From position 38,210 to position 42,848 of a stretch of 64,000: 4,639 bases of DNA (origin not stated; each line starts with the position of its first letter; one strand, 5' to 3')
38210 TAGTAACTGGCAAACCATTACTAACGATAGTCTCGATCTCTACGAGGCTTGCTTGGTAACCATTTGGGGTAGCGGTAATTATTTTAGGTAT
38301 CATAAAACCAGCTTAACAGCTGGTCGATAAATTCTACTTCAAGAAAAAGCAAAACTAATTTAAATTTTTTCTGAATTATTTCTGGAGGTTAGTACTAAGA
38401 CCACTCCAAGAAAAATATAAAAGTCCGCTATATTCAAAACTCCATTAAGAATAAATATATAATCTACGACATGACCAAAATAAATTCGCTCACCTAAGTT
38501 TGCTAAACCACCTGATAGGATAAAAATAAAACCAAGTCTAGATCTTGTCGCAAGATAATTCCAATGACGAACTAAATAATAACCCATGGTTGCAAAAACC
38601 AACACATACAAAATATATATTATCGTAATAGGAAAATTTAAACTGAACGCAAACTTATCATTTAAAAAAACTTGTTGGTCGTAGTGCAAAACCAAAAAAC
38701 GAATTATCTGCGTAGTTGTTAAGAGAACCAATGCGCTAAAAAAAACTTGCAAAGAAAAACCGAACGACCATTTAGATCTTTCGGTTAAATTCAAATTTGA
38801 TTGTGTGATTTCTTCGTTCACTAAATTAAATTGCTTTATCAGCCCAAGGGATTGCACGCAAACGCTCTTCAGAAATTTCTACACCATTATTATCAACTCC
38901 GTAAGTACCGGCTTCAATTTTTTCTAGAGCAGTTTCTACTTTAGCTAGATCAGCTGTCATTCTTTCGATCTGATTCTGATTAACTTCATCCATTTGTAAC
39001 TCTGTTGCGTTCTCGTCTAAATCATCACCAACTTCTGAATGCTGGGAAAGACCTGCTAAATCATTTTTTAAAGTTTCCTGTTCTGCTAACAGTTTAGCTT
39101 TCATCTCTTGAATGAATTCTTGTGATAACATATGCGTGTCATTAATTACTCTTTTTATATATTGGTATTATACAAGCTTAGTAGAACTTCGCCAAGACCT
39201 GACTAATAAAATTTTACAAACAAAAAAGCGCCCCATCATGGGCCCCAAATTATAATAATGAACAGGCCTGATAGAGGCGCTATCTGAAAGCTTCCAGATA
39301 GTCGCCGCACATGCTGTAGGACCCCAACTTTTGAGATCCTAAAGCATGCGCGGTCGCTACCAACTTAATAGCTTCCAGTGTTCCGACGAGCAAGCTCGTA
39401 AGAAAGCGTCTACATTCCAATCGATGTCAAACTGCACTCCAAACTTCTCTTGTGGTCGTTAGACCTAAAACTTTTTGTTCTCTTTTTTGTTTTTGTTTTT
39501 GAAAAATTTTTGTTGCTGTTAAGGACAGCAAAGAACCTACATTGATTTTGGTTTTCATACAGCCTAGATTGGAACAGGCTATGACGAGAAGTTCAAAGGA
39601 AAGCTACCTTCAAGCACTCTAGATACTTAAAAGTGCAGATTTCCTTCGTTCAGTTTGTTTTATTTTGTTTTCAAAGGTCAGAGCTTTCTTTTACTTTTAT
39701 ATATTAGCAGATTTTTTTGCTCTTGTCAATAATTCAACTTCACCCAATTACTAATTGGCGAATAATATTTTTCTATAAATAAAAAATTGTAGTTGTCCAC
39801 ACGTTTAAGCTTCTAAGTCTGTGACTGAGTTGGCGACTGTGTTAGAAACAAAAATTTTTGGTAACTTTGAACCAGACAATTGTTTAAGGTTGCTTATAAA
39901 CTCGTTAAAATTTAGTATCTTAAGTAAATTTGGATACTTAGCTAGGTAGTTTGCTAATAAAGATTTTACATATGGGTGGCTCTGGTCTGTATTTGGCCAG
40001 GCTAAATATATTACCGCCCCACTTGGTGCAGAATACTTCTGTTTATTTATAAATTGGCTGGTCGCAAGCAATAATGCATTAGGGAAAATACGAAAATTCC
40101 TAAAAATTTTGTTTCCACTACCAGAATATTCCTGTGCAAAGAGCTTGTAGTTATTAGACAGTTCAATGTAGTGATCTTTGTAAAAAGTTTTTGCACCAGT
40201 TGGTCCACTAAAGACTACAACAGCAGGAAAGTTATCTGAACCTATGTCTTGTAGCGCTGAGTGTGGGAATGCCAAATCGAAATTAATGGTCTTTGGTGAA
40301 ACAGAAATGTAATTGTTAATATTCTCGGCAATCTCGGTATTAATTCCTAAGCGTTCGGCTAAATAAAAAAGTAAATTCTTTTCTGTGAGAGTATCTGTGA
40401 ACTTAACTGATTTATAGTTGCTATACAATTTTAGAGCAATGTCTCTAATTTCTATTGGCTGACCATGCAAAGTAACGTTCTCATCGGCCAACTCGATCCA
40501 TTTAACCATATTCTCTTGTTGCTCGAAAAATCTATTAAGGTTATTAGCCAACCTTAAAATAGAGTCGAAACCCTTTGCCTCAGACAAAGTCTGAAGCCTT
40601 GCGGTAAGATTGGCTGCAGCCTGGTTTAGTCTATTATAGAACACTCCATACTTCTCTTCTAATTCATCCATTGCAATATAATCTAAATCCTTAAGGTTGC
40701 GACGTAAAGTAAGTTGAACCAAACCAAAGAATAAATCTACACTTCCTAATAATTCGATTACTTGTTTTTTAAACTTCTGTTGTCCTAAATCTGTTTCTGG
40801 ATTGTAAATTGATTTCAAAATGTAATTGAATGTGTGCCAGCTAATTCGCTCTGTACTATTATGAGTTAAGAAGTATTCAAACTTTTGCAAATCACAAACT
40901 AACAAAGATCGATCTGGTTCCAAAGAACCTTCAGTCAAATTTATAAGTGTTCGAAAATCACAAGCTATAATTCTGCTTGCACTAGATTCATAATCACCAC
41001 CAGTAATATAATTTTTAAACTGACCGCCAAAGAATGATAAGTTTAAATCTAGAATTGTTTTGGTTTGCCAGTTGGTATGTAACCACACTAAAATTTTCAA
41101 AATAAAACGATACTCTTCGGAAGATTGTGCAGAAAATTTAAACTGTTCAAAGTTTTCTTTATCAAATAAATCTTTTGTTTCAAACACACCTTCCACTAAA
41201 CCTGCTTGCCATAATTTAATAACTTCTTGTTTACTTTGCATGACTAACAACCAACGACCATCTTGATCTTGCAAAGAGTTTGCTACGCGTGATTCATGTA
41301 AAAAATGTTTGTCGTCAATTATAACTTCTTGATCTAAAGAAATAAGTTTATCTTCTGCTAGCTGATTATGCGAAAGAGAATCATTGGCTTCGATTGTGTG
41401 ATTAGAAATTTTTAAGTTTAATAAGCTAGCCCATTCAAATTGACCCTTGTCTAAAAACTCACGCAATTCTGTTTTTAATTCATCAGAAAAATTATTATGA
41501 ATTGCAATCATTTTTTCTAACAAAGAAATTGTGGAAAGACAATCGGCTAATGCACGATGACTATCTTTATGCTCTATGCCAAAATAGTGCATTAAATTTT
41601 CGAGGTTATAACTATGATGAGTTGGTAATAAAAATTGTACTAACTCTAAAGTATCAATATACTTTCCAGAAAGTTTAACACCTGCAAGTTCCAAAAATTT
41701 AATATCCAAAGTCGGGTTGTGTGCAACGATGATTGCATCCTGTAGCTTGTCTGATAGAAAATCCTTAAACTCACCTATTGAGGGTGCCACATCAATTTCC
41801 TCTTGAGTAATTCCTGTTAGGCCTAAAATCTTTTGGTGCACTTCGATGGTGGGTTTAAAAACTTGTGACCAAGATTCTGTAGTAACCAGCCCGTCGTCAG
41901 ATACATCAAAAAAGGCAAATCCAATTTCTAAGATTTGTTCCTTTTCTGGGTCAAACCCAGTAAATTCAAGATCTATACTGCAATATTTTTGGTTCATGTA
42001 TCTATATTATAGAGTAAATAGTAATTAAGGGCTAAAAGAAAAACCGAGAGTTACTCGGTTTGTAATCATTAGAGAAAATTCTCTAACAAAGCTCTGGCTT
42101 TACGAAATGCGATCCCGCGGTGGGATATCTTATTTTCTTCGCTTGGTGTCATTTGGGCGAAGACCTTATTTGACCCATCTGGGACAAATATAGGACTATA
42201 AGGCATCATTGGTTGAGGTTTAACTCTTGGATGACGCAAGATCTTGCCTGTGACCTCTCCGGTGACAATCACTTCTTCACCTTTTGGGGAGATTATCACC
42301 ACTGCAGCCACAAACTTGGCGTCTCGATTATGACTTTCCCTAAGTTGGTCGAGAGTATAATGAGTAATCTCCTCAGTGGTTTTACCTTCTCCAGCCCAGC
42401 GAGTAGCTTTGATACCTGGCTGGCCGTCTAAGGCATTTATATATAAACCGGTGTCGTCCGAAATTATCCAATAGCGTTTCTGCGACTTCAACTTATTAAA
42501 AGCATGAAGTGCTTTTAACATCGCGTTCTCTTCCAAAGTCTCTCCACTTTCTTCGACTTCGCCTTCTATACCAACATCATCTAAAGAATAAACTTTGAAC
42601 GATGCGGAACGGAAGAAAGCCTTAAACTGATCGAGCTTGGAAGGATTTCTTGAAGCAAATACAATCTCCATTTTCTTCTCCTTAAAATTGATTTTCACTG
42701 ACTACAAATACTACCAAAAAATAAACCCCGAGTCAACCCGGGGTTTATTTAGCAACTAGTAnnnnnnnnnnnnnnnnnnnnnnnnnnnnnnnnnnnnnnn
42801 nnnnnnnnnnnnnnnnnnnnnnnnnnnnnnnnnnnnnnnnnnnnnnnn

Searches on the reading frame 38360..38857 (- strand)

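Call 8: search_protein_families(library=pfam, proteins=[window:38360-38857:-], max_evalue=0.00001)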
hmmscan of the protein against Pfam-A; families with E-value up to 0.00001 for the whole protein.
window:38360-38857:- (165 aa): 1 family
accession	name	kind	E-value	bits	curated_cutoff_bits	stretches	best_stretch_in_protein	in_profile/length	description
PF01252.23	Peptidase_A8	-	1.1e-11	45.5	25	1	63-156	37-137/142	Signal peptidase (SPase) II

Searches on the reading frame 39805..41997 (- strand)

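Call 7: search_protein_families(library=pfam, proteins=[window:39805-41997:-], max_evalue=0.00001)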
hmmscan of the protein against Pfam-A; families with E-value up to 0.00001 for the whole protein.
window:39805-41997:- (730 aa): 2 families
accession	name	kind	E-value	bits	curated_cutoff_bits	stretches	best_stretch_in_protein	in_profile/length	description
PF00929.31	RNase_T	-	2.2e-22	80.8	24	1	8-159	3-163/164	Exonuclease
PF21762.3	DEDDh_C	-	1.4e-09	38.8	27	0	83-162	103-187/188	DNA polymerase III subunit epsilon-like, C-terminal domain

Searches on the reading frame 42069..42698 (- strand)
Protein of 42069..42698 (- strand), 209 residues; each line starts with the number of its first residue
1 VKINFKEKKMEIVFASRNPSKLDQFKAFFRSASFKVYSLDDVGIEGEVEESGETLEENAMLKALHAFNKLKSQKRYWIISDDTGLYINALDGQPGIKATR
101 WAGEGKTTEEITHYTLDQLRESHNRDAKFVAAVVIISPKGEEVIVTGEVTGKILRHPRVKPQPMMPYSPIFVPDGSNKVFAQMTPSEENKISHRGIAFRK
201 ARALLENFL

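Call 8: search_protein_families(library=pfam, proteins=[window:42069-42698:-], max_evalue=0.00001)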
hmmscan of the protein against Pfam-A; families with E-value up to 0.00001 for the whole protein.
window:42069-42698:- (209 aa): 1 family
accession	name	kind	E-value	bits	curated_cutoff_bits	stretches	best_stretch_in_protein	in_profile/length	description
PF01725.21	Ham1p_like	-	4.9e-49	167.2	22.5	1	12-202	1-184/186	Ham1 family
